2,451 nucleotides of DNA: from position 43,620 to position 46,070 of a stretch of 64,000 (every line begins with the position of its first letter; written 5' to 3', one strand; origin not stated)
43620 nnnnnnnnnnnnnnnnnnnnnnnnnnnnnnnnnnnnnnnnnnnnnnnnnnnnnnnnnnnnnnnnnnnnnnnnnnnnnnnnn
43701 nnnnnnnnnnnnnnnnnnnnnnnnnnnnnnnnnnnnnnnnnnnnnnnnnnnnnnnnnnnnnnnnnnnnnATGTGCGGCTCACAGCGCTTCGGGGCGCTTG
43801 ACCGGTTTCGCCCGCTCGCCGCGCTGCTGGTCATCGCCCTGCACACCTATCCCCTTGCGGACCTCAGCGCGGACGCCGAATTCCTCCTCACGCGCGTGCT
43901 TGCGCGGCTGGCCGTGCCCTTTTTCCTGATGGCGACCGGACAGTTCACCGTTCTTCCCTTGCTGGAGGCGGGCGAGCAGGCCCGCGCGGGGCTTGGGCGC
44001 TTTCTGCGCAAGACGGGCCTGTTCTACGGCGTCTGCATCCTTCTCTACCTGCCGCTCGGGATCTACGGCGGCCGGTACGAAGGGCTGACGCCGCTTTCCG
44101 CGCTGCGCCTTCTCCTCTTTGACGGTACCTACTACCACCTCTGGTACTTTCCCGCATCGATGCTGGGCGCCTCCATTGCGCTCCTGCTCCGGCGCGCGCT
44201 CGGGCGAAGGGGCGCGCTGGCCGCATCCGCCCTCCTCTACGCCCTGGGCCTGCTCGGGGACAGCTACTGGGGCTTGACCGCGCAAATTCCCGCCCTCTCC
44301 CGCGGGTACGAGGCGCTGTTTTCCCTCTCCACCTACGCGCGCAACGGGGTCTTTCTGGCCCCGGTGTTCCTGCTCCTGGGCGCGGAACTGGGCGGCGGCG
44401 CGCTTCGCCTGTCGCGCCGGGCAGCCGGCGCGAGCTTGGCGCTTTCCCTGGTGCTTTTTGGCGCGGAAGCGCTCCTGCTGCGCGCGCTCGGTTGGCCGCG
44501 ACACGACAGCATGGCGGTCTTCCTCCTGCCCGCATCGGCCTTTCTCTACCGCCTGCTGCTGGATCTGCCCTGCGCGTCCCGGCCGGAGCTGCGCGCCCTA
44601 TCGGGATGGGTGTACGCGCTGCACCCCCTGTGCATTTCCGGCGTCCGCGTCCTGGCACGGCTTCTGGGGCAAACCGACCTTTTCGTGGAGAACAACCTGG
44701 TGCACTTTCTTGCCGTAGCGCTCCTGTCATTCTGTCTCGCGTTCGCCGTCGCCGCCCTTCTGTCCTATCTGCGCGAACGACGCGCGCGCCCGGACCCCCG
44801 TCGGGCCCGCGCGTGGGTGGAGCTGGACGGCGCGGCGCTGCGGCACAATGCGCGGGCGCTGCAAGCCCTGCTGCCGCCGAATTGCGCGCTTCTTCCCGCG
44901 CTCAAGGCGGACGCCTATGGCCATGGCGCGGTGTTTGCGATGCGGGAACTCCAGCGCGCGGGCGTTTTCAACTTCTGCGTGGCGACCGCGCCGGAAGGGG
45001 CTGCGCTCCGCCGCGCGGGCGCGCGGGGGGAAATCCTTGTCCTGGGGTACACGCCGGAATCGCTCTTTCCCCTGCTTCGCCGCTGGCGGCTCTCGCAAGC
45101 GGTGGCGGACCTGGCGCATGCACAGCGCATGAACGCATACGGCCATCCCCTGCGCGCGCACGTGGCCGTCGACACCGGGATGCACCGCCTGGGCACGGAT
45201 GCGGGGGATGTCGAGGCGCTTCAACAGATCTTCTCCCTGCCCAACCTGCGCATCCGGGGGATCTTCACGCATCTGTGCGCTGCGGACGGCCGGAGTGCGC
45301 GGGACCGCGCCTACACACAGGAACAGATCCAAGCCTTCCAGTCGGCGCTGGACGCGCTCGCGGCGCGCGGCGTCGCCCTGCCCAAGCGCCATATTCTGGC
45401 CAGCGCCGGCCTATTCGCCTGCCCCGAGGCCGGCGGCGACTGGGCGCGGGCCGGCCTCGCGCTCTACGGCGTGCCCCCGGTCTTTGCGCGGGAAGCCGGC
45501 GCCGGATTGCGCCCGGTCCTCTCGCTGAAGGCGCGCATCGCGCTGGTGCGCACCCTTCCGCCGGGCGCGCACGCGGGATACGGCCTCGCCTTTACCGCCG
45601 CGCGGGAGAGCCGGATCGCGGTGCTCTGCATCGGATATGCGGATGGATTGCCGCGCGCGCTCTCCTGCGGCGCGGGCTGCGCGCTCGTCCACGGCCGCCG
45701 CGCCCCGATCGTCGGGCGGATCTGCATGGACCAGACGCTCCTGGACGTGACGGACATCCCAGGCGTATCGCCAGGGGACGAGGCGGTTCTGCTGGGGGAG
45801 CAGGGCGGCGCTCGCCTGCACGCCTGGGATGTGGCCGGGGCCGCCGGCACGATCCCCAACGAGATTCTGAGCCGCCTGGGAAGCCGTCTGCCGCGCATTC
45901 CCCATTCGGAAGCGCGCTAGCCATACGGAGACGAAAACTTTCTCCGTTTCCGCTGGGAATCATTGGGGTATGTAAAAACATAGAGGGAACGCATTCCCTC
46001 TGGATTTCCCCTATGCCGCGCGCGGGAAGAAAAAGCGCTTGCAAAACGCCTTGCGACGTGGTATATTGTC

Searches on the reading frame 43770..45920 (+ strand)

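Call 24: search_protein_families(library=pfam, proteins=[window:43770-45920:+], max_evalue=0.001)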
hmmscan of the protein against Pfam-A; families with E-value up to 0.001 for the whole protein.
window:43770-45920:+ (716 aa): 3 families
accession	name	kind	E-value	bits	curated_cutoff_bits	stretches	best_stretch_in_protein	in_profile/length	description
PF01168.26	Ala_racemase_N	-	4.7e-57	193.6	24.1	1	353-569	2-219/220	Alanine racemase, N-terminal domain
PF00842.27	Ala_racemase_C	-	1.3e-41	141.6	25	1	583-710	1-126/127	Alanine racemase, C-terminal domain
PF01757.29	Acyl_transf_3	-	4.3e-16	59.3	31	1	9-328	3-325/326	Acyltransferase domain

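Call 96: search_protein_families(library=ncbifam, proteins=[window:43770-45920:+], max_evalue=0.00001)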
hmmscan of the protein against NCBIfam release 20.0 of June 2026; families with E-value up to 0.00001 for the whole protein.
window:43770-45920:+ (716 aa): 10 families
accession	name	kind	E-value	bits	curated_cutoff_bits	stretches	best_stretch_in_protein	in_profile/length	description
NF033132.1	vanT-CELN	equivalog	2e-153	512.4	900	1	10-708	4-694/697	membrane-bound serine racemase VanT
NF033131.1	vanT-G-Cterm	exception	2.5e-140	467.6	460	1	347-710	2-367/368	serine racemase VanT catalytic subunit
TIGR00492.1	alr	equivalog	1.6e-84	284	168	1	347-710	2-366/369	alanine racemase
NF008897.0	PRK11930.1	equivalog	8.7e-77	258.9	804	1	350-710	462-818/822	bifunctional UDP-N-acetylmuramoyl-tripeptide:D-alanyl-D-alanine ligase/alanine racemase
NF033133.1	vanT-L-cat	exception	2.9e-54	184.7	750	1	346-707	6-361/366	serine racemase VanT-L catalytic subunit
NF000033.1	vanT-L-mem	exception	8.6e-44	150.2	675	1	10-322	8-318/329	serine racemase VanT-L membrane subunit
NF002970.2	PRK03646.1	exception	5.1e-43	147.5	600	1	351-708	8-352/356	catabolic alanine racemase DadX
NF009879.0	PRK13340.1-4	subfamily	2.9e-40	138.3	434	1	314-710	8-403/406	alanine racemase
NF000791.0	PRK00053.2-2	equivalog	2.2e-37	129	218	1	349-659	3-301/340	alanine racemase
NF000792.0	PRK00053.2-3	equivalog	2.3e-36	125.7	384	1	350-710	6-357/360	alanine racemase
